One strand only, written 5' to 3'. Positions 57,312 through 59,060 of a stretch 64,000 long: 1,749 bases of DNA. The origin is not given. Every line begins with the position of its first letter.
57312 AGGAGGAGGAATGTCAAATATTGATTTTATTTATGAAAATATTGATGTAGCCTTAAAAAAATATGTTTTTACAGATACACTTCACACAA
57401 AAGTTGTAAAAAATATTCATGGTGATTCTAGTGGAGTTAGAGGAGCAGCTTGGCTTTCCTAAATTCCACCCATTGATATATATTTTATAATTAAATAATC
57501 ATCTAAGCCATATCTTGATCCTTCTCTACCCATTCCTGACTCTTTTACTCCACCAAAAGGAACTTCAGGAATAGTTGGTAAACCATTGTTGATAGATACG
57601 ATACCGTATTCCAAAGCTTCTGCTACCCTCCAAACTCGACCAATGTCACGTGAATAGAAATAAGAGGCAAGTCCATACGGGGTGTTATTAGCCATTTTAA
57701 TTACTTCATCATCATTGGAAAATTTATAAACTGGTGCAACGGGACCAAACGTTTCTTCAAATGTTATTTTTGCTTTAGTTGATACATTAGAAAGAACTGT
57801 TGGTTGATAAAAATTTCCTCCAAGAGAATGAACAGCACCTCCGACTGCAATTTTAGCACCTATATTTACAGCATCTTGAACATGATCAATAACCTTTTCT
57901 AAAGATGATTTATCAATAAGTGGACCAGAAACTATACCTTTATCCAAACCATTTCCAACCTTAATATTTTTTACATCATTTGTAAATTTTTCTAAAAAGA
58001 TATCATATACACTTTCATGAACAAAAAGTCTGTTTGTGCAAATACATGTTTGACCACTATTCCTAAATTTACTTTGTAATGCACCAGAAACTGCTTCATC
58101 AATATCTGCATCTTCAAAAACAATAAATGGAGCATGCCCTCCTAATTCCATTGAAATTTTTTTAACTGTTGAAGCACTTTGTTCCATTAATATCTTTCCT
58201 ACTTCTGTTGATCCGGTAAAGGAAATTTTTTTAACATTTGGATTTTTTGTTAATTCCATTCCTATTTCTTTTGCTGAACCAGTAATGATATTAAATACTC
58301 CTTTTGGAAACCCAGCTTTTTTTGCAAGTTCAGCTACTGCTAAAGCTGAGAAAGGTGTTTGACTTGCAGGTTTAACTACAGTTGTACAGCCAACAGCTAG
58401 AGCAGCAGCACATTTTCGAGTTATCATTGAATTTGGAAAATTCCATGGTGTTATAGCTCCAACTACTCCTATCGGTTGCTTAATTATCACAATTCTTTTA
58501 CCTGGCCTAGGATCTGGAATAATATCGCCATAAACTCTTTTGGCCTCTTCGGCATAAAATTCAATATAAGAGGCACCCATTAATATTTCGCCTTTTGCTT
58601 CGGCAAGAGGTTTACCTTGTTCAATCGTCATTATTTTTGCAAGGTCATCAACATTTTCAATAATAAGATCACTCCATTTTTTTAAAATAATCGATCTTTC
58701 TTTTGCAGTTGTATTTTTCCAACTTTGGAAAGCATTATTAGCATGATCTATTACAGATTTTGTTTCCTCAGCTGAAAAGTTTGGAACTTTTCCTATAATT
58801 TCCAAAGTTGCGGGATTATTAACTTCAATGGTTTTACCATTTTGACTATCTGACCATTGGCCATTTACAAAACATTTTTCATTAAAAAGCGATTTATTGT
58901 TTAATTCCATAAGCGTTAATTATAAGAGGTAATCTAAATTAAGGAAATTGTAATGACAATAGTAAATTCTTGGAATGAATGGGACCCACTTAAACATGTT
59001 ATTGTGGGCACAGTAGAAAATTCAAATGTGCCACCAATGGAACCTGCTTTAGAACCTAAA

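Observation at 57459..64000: Non-canonical eutABC-like operon led by an arginine:glycine-amidinotransferase homologue and followed by a long CysK-fold enzyme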

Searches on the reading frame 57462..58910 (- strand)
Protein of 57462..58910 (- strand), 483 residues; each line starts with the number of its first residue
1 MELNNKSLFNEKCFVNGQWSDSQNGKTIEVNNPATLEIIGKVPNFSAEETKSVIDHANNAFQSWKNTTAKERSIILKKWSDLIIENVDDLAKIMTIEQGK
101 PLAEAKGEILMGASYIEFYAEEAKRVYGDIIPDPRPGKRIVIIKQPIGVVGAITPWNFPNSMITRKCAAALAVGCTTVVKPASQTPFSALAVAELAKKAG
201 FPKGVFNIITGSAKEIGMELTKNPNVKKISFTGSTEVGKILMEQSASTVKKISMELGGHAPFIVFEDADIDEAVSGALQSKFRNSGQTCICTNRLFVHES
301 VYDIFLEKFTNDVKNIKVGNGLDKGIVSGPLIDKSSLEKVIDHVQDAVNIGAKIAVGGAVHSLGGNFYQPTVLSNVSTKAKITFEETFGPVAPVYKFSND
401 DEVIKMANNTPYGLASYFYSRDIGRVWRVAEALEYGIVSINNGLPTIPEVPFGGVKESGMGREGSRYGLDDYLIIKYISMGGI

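Call 5: search_protein_families(library=pfam, proteins=[window:57462-58910:-], max_evalue=0.01)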
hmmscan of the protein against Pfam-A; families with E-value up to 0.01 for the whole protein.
window:57462-58910:- (483 aa): 2 families
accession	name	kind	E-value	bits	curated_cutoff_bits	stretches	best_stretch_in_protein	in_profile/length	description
PF00171.27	Aldedh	-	1e-173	578.6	23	1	19-477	1-460/461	Aldehyde dehydrogenase family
PF07368.16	DUF1487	-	0.0037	17.2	23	0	262-441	8-167/215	Protein of unknown function (DUF1487)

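Call 6: search_protein_families(library=ncbifam, proteins=[window:57462-58910:-], max_evalue=0.01)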
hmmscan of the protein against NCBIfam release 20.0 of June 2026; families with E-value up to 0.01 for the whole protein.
window:57462-58910:- (483 aa): 44 families (the best 25 are shown)
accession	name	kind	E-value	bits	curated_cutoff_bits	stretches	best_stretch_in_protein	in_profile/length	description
NF008415.0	PRK11241.1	equivalog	2.4e-220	732.3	828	1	1-481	1-481/482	NADP-dependent succinate-semialdehyde dehydrogenase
TIGR01780.1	SSADH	subfamily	1.6e-215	716.2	646.35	1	30-476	1-448/448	succinate-semialdehyde dehydrogenase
TIGR01804.1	BADH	equivalog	1.3e-134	449.2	668.6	1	14-475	1-466/467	betaine-aldehyde dehydrogenase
NF010000.0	PRK13473.1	subfamily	7.1e-133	443.7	615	1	11-479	3-471/475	aminobutyraldehyde dehydrogenase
NF007497.0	PRK10090.1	equivalog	2e-129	432.5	500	1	11-477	7-474/480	aldehyde dehydrogenase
TIGR02299.1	HpaE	equivalog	1.6e-126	422.8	638.35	1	13-480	3-476/488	5-carboxymethyl-2-hydroxymuconate semialdehyde dehydrogenase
NF009725.0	PRK13252.1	equivalog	2.9e-125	418.5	593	1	10-479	6-478/488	betaine-aldehyde dehydrogenase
NF040648.1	lactal_redase_Meth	equivalog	7.1e-125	417.6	650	1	14-480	2-462/463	lactaldehyde dehydrogenase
NF006916.0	PRK09407.1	equivalog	1.1e-121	407.1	521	1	21-476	29-488/526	succinic semialdehyde dehydrogenase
NF045735.1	PaDhStyDPseudo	equivalog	2.9e-119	398.9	850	1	11-479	3-480/483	phenylacetaldehyde dehydrogenase StyD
NF040792.1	glyc_ald_dh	equivalog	3.4e-118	395.7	760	1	12-478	2-471/488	D-glyceraldehyde dehydrogenase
NF042993.1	AlphKGSA_gudD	equivalog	1.4e-114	383.5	770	1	13-477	6-477/481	alpha-ketoglutaric semialdehyde dehydrogenase GucD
NF006915.0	PRK09406.1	equivalog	4.3e-109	365.4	730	1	28-478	3-454/457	NADP-dependent succinic semialdehyde dehydrogenase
NF052305.1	DioxValDhHalo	equivalog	5.2e-109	365.3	750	1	11-478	5-479/483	2,5-dioxovalerate dehydrogenase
TIGR03216.1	OH_muco_semi_DH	equivalog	4.1e-108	362.1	693.25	1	13-478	3-477/481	2-hydroxymuconic semialdehyde dehydrogenase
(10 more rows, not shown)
